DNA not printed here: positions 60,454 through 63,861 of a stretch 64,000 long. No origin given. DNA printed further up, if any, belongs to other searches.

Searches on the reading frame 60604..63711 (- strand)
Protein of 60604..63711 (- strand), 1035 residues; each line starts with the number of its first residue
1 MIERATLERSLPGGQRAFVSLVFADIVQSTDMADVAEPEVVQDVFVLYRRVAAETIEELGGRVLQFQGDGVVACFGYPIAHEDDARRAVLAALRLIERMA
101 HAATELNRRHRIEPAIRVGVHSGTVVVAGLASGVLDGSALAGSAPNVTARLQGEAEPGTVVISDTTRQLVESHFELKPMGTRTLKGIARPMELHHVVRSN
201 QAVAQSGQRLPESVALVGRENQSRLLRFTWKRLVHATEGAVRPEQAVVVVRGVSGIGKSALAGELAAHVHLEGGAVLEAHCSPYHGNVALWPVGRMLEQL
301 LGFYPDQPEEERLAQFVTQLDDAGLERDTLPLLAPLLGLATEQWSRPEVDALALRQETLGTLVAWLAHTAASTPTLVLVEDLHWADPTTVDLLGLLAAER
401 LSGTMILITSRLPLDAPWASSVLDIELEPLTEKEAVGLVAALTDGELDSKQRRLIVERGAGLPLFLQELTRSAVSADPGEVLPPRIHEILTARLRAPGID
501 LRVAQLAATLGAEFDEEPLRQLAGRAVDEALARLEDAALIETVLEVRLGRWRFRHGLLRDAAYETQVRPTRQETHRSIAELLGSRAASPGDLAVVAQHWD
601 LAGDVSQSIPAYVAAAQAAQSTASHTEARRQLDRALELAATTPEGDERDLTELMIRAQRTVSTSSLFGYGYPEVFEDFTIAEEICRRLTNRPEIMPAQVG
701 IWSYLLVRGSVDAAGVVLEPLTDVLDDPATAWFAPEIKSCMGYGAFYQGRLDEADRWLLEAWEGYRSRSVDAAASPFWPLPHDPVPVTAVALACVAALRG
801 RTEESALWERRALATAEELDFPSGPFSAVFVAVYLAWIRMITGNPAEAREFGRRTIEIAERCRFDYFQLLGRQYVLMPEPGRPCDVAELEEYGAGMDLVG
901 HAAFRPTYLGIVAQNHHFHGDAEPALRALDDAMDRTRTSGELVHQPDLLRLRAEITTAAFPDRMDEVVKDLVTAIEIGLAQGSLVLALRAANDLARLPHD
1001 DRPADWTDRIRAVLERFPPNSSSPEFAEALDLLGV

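Call 89: search_protein_families(library=pfam, proteins=[window:60604-63711:-], max_evalue=0.00001)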
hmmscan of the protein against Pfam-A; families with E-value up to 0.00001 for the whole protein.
window:60604-63711:- (1035 aa): 2 families
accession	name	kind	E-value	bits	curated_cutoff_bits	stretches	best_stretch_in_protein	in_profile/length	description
PF13191.12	AAA_16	-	5.2e-18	66.5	32.6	1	216-400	2-159/167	AAA ATPase domain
PF00211.25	Guanylate_cyc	-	1e-14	55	21.9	1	19-193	9-178/183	Adenylate and Guanylate cyclase catalytic domain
